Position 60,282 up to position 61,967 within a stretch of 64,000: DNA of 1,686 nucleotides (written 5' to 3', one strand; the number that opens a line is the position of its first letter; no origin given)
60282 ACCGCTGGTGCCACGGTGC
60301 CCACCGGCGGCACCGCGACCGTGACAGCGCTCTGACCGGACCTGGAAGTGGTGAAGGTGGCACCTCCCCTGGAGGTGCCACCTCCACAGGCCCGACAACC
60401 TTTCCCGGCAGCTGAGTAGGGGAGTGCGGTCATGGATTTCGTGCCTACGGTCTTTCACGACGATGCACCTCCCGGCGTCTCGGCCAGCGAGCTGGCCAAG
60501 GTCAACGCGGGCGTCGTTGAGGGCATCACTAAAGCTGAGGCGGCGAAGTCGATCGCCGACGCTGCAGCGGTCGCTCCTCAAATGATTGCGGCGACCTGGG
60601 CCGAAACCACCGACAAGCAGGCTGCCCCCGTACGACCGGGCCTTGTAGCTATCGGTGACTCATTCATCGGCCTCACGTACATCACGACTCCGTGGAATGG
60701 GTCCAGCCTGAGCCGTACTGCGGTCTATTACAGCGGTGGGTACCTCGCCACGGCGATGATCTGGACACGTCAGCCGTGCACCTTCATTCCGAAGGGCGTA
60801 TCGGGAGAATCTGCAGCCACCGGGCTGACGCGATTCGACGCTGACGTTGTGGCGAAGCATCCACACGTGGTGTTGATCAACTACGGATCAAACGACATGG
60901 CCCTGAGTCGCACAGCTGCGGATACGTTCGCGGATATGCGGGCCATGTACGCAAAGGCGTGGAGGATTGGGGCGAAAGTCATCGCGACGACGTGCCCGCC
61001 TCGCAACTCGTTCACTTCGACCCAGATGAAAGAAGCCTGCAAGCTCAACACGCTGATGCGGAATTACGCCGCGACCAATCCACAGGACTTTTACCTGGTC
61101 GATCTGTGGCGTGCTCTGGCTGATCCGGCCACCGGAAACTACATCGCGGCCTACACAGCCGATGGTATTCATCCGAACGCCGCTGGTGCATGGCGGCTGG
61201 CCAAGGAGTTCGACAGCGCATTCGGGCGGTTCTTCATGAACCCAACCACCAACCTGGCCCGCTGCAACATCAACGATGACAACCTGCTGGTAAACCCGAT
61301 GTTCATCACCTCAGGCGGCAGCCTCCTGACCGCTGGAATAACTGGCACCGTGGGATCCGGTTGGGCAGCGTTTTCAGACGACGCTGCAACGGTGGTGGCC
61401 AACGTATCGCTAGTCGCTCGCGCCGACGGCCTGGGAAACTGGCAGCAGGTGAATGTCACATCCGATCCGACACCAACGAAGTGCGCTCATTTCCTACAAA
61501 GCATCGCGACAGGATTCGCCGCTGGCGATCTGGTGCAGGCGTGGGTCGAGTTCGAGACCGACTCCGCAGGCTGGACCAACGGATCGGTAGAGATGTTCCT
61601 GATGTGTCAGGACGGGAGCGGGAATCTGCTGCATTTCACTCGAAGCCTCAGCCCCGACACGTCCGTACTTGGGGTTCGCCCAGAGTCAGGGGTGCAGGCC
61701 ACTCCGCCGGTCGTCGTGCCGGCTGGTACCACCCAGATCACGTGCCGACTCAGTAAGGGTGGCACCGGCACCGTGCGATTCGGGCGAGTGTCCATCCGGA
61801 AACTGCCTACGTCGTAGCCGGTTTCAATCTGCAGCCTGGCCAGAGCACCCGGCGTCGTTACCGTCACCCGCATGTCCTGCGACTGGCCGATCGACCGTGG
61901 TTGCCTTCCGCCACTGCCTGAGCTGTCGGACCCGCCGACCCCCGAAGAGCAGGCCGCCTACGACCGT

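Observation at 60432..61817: SGNH/GDSL hydrolase with foreign codon usage between the capsid genes and the head-tail adaptors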

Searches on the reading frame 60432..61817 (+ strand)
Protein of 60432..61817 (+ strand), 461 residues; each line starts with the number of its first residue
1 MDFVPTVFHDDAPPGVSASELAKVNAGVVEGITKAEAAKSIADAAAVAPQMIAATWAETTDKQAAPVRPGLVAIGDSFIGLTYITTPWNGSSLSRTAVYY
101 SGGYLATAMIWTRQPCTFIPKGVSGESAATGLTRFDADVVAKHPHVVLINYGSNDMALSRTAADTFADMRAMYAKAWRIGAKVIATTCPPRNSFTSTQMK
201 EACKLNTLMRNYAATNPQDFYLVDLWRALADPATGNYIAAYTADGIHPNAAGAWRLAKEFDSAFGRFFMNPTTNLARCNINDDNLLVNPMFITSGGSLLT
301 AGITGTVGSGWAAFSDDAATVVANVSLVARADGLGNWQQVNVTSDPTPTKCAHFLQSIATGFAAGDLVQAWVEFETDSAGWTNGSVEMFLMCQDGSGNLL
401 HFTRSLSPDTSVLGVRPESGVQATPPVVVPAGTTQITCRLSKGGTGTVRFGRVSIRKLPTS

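Call 4: search_protein_families(library=pfam, proteins=[window:60432-61817:+], max_evalue=0.01)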
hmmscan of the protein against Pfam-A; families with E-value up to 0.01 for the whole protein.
window:60432-61817:+ (461 aa): 3 families
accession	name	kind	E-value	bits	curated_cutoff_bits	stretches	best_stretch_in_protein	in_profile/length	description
PF13472.12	Lipase_GDSL_2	-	1.1e-18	68.8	32.9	1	74-253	2-176/178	GDSL-like Lipase/Acylhydrolase family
PF00657.28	Lipase_GDSL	-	7.2e-10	39.8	23.6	1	118-259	44-207/208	GDSL-like Lipase/Acylhydrolase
PF17182.10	OSK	-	8.7e-05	22.3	27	1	124-230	53-156/202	OSK domain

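Call 5: search_protein_families(library=phrogs, proteins=[window:60432-61817:+], max_evalue=0.001)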
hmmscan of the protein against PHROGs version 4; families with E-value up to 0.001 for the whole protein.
window:60432-61817:+ (461 aa): 4 families
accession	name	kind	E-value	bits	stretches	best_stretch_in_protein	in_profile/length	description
phrog_6102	-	moron, auxiliary metabolic gene and host takeover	3.3e-46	158.9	1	57-458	19-439/442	lipase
phrog_19622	-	other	1.9e-20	73.8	1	122-279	103-257/524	esterase/lipase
phrog_15641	-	tail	6.3e-06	25.7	1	134-292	227-380/679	tail fiber protein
phrog_14008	-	unknown function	2.1e-05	25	1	120-254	88-223/234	-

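Call 7: search_dna_similar(query=window:60432-61817:+, collection=phages, mode=protein, max_rows=60, rows=spread)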
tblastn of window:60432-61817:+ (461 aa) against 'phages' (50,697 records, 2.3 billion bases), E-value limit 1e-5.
Records with a match: 47; places in all: 47; records where one place covers at least 80% of the query: 4.
Best place of each record, by identity: <60% 47.
By first word of the organism name: Pseudomonas 10; Gordonia 9; Mycobacterium 7; Rhodococcus 6; Microbacterium 6; Arthrobacter 4; Bacteriophage 2; Stenotrophomonas 1; Bradyrhizobium 1; Curtobacterium 1.
By host as written in the record: Mycobacterium smegmatis mc2 155 7; Gordonia terrae 3612 5; Microbacterium paraoxydans NRRL B-14843 5; Rhodococcus equi 4; Gordonia rubripertincta NRRL B-16540 SEA 4; Arthrobacter sp. ATCC 21022 3; Pseudomonas syringae pv. actinidiae 3; Pseudomonas syringae USA0011 2; and 11 more.
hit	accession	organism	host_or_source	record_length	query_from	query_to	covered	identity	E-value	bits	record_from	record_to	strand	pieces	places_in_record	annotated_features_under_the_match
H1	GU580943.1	Rhodococcus phage ReqiPine5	Rhodococcus equi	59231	63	457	86%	28.4%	2e-23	109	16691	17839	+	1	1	gp21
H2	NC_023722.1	Rhodococcus phage ReqiPine5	Rhodococcus equi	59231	63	457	86%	28.4%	2e-23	109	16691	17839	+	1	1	lipase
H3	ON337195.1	Arthrobacter phage Casserole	Arthrobacter sp. ATCC 21022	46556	71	457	84%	28.2%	4e-14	81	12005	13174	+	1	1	16: esterase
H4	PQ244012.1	Arthrobacter phage Hum25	Arthrobacter globiformis B-2979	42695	74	457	83%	27.4%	8e-25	114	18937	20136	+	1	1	26: esterase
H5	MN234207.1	Gordonia phage Ranch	Gordonia rubripertincta NRRL B-16540 SEA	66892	103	458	77%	29.1%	6e-24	111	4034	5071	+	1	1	5: esterase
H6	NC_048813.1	Gordonia phage Ranch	Gordonia rubripertincta NRRL B-16540 SEA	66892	103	458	77%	29.1%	6e-24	111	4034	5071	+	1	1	5: lipase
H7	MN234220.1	Gordonia phage Lambo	Gordonia rubripertincta NRRL B-16540 SEA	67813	108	458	76%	28.6%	3e-20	100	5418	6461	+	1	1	5: esterase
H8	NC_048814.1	Gordonia phage Lambo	Gordonia rubripertincta NRRL B-16540 SEA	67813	108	458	76%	28.6%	3e-20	100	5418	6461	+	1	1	5: esterase/lipase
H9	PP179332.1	Pseudomonas phage Cygsa01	Pseudomonas syringae JD03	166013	103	458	77%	27.3%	2e-13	79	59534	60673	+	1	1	GDSL-like lipase/acylhydrolase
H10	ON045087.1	Stenotrophomonas virus Jojan60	Stenotrophomonas maltophilia Jojan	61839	122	458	73%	27.6%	4e-14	81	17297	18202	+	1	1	Acyl-CoA thioesterase I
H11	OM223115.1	Pseudomonas phage hairong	Pseudomonas syringae pv. actinidiae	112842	122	456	73%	25.9%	6e-10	68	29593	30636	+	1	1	GDSL hydrolase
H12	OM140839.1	Pseudomonas phage ZY21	Pseudomonas syringae pv. actinidiae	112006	112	456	75%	25.1%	9e-7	58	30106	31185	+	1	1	GDSL hydrolase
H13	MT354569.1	Pseudomonas phage phiK7B1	Pseudomonas syringae pv. actinidiae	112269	112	456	75%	25.1%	1e-6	57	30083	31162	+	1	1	GDSL-like lipase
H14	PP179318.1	Pseudomonas phage Nican01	Pseudomonas syringae CC0094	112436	122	456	73%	25.7%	3e-7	59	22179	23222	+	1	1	GDSL-like lipase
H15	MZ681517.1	Gordonia phage Dolores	Gordonia terrae 3612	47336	123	457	73%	24.6%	3e-7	59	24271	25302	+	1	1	29: hypothetical protein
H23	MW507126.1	Microbacterium phage Shocker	Microbacterium paraoxydans NRRL B-14843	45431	122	366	53%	31.2%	1e-13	79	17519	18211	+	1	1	30: esterase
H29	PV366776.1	Gordonia phage Belphegor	Gordonia terrae 3612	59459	66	311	53%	28.1%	2e-9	66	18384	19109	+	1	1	23: hypothetical protein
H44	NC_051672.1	Mycobacterium phage Kersh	Mycobacterium smegmatis mc2 155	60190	122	248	28%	29.1%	6e-7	58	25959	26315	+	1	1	esterase/lipase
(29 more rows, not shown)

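Call 9: get_annotated_region(hit=H2, flank=8000)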
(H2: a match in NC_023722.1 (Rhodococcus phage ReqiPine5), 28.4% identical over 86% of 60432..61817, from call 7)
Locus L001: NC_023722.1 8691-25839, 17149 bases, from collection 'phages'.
description: Rhodococcus phage ReqiPine5, complete genome.
organism: Rhodococcus phage ReqiPine5 (NCBI taxid 691963)
taxonomy: Viruses; Duplodnaviria; Heunggongvirae; Uroviricota; Caudoviricetes
host: Rhodococcus equi; source: -; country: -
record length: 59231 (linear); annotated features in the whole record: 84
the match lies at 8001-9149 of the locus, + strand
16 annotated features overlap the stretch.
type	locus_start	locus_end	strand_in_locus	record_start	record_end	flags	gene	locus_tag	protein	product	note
CDS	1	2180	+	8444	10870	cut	-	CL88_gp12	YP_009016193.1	portal protein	IPR006528 Phage putative head morphogenesis protein, SPP1 gp7, similar to Pipefish gp12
CDS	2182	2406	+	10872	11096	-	-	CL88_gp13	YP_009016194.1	gp13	similar to Pipefish gp13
CDS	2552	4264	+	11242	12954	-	-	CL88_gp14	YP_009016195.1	major head protein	similar to Pipefish gp14 and Rosebush gp15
CDS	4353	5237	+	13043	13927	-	-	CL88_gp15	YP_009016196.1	gp15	similar to Rosebush gp16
CDS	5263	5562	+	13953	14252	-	-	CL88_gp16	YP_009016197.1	gp16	-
CDS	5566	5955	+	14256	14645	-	-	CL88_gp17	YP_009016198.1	gp17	membrane protein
CDS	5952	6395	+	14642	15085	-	-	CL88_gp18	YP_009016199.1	minor tail protein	membrane protein, similar to Konstantine gp41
CDS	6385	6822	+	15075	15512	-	-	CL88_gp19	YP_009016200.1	gp19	membrane protein, similar to phage GTE5p032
CDS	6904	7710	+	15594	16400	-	-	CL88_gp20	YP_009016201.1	major tail protein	similar to Rosebush gp21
CDS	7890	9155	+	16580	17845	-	-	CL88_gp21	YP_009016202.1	lipase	IPR013831 lipase esterase, SGNH hydrolase, similar to Arthrobacter Achlgene2927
CDS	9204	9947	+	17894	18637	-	-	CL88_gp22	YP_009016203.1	head-tail adaptor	similar to Rosebush gp24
CDS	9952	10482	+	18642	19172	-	-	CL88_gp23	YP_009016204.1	gp23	similar to Rosebush gp25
CDS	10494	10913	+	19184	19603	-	-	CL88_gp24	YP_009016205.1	gp24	similar to Rosebush gp26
CDS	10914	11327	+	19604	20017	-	-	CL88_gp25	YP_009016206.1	gp25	similar to Rosebush gp27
CDS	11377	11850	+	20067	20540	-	-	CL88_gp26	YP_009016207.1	gp26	similar to Rosebush gp28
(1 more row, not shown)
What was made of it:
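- Databases label it 'lipase' (PHROG 6102, call 5; ReqiPine5 gp21, call 9).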

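Call 10: get_annotated_region(hit=H4, flank=8000)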
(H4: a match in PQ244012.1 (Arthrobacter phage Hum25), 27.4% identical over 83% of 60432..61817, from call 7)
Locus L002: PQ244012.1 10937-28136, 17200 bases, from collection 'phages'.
description: Arthrobacter phage Hum25, complete genome.
organism: Arthrobacter phage Hum25 (NCBI taxid 3367557)
taxonomy: Viruses; Duplodnaviria; Heunggongvirae; Uroviricota; Caudoviricetes
host: Arthrobacter globiformis B-2979; source: soil; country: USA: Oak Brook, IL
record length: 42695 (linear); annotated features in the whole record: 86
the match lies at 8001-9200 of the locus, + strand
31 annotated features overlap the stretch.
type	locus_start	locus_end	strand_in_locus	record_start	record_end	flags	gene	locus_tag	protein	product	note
CDS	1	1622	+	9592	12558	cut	17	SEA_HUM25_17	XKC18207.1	tape measure protein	-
CDS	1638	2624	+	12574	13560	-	18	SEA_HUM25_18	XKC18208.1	minor tail protein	-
CDS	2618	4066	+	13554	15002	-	19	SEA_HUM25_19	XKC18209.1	minor tail protein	-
CDS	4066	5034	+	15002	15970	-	20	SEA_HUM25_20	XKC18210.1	minor tail protein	-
CDS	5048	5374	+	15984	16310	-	21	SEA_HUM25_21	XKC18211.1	membrane protein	-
CDS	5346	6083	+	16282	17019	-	22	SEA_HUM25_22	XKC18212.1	minor tail protein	-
CDS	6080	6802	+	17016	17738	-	23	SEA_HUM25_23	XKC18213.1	endolysin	-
CDS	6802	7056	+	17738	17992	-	24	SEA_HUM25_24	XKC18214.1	holin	-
CDS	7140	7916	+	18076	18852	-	25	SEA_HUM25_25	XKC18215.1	hypothetical protein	-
CDS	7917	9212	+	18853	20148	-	26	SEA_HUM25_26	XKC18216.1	esterase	-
CDS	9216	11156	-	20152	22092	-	27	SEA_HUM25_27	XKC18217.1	O-acetyltransferase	-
CDS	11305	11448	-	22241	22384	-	28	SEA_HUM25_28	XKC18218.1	hypothetical protein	-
CDS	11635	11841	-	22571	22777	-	29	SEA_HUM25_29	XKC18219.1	hypothetical protein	-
CDS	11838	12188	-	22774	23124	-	30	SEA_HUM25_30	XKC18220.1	hypothetical protein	-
CDS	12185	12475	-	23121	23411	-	31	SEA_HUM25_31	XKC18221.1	hypothetical protein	-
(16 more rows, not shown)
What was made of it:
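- Hum25: endolysin, holin, hypothetical, esterase (call 10). Hum25 pairs its esterase with an O-acetyltransferase (call 10).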

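Call 13: find_homologous_proteins(query=window:60432-61817:+, max_evalue=0.00001)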
Query window:60432-61817:+ (461 aa): 13 proteins with E <= 0.00001 among 8000 candidates.
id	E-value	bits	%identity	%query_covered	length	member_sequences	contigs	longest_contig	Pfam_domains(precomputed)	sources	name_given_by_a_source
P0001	5.6e-276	934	100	89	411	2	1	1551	PF13472.13,PF00657.29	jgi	jgi:lysophospholipase L1-like esterase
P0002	1.3e-245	834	77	100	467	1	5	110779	PF17182.11,PF13472.13,PF00657.29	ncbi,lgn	-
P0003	2.2e-233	793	75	100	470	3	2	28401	PF13472.13,PF00657.29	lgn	-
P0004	1.4e-232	791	76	100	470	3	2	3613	PF13472.13,PF00657.29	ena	-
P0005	4.8e-162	558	60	89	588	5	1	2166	PF13472.13,PF00657.29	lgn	-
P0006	9.9e-140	485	56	89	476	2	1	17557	PF18454.8,PF13472.13,PF00657.29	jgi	jgi:lysophospholipase L1-like esterase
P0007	1.5e-135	471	54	90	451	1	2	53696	PF13472.13,PF00657.29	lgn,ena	-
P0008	3.5e-118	413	50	89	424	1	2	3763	PF13472.13,PF00657.29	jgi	jgi:lysophospholipase L1-like esterase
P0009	5.4e-108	380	46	89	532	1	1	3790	PF13472.13,PF00657.29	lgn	-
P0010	2.3e-79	286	42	89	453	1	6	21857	PF13472.13,PF00657.29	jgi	jgi:lysophospholipase L1-like esterase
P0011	4.1e-79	285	43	87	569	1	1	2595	PF13472.13,PF00657.29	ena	-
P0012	1.9e-24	105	30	73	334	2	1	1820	PF13472.13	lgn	-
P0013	9.4e-12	63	29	64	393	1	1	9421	PF13472.13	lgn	-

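Call 14: find_encoding_contigs(protein=P0002, flank=8000, max_places=3)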
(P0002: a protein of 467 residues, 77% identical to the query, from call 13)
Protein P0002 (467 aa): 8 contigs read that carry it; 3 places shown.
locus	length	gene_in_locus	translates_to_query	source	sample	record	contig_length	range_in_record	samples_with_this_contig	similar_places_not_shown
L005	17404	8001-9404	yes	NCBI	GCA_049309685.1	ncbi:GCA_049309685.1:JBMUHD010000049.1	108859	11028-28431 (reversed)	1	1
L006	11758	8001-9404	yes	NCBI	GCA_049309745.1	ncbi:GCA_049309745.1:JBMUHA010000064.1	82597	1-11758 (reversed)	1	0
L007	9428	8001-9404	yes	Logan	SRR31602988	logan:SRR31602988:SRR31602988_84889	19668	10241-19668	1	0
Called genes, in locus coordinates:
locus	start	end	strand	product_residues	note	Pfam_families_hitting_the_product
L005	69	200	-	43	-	-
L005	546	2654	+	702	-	-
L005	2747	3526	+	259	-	-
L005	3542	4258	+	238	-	-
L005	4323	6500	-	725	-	-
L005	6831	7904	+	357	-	-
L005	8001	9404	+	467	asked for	PF00657:Lipase_GDSL, PF13472:Lipase_GDSL_2, PF17182:OSK (faint)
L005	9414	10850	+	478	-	PF13472:Lipase_GDSL_2 (faint), PF17996:CE2_N (weak)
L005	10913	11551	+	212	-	PF07463:NUMOD4, PF13392:HNH_3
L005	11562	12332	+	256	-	-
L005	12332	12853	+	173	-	-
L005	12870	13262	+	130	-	-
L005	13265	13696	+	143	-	-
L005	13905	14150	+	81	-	-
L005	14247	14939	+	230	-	-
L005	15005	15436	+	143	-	-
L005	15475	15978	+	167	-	PF23781:Phage_TAC_16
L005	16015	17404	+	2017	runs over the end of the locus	-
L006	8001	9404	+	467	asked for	PF00657:Lipase_GDSL, PF13472:Lipase_GDSL_2, PF17182:OSK (faint)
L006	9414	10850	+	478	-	PF13472:Lipase_GDSL_2 (faint), PF17996:CE2_N (weak)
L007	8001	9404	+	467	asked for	PF00657:Lipase_GDSL, PF13472:Lipase_GDSL_2, PF17182:OSK (faint)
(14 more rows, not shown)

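Call 15: find_encoding_contigs(protein=P0006, flank=8000, max_places=2)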
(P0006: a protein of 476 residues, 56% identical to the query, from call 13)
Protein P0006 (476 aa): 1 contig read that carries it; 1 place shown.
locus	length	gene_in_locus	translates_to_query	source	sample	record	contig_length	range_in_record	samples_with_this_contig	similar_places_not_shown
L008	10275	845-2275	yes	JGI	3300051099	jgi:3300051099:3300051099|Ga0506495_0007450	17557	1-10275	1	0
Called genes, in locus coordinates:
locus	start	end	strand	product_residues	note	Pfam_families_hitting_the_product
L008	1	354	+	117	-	?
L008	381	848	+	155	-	-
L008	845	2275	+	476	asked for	PF18454:Mtd_N (faint), PF00657:Lipase_GDSL (weak), PF13472:Lipase_GDSL_2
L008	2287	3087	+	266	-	-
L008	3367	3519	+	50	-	-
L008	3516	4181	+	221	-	-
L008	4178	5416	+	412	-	PF01510:Amidase_2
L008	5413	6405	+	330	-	-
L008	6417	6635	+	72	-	-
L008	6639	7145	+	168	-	-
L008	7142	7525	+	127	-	-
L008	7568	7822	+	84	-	PF24202:DUF7427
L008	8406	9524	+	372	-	PF00589:Phage_integrase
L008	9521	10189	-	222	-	-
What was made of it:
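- L008: near an Amidase_2 gene (call 15).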

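Call 16: find_encoding_contigs(protein=P0007, flank=8000, max_places=2)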
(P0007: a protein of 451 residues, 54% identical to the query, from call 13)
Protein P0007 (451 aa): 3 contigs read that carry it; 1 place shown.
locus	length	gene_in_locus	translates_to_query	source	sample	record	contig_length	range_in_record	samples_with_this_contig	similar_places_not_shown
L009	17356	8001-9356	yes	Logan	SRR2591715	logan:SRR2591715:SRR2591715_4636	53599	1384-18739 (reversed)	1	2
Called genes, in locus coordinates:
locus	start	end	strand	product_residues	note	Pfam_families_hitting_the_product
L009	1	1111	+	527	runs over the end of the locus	PF14594:Sipho_Gp37 (weak)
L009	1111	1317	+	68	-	-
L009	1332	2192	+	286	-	-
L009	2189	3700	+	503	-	PF23918:DUF7257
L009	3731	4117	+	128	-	PF23140:Gp80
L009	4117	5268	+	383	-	PF23148:Gp77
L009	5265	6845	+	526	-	-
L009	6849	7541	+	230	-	-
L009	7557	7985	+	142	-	-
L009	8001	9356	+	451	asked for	PF00657:Lipase_GDSL, PF13472:Lipase_GDSL_2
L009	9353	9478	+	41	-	-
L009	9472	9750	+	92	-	-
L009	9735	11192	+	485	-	PF13539:Peptidase_M15_4 (weak)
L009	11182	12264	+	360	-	PF01083:Cutinase (faint)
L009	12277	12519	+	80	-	PF16945:Phage_r1t_holin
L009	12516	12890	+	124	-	PF10874:DUF2746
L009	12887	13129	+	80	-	PF24202:DUF7427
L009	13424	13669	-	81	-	PF12728:HTH_17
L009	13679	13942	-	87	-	-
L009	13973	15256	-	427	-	PF14659:Phage_int_SAM_3, PF00589:Phage_integrase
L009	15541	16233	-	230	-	PF10708:DUF2510, PF11611:DUF4352, PF16729:DUF5067 (faint)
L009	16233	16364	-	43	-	-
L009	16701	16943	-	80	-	-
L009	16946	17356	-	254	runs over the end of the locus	PF13560:HTH_31 (faint), PF01381:HTH_3 (weak)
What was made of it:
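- L009: SGNH, two small genes, LysA, a cutinase-family gene (faint Pfam hit) in the LysB position, holin (call 16).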

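Call 24: find_homologous_proteins(query=A2, max_evalue=0.00001)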
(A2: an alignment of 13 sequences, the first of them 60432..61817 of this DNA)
Query A2 (13 sequences) (461 aa, profile of the alignment): 16 proteins with E <= 0.00001 among 8000 candidates.
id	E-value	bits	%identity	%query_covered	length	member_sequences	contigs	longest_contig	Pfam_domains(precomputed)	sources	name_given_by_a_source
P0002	7.7e-225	765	77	100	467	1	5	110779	PF17182.11,PF13472.13,PF00657.29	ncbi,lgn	-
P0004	9.3e-222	755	76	100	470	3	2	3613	PF13472.13,PF00657.29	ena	-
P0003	5.2e-221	752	75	100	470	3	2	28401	PF13472.13,PF00657.29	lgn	-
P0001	3.7e-211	720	100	89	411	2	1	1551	PF13472.13,PF00657.29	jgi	jgi:lysophospholipase L1-like esterase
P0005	5.2e-211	719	60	89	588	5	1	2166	PF13472.13,PF00657.29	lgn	-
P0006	3.0e-206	704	56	89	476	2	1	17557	PF18454.8,PF13472.13,PF00657.29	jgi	jgi:lysophospholipase L1-like esterase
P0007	1.1e-198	679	54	90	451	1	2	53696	PF13472.13,PF00657.29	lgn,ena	-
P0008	8.3e-185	633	50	89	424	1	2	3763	PF13472.13,PF00657.29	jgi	jgi:lysophospholipase L1-like esterase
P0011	2.6e-181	621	43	87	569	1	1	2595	PF13472.13,PF00657.29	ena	-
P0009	9.0e-180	616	46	89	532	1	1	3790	PF13472.13,PF00657.29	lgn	-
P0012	3.3e-110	387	30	73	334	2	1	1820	PF13472.13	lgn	-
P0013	9.0e-102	359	29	64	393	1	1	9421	PF13472.13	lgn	-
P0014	3.9e-41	159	28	73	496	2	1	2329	PF13472.13,PF00657.29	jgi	jgi:lysophospholipase L1-like esterase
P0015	2.3e-19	88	26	58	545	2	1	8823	PF13472.13,PF00657.29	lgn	-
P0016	3.8e-13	67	28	30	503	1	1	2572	PF13472.13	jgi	jgi:lysophospholipase L1-like esterase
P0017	1.8e-6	45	24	41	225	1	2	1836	PF25182.2,PF13472.13,PF00657.29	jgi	jgi:acyl-CoA thioesterase I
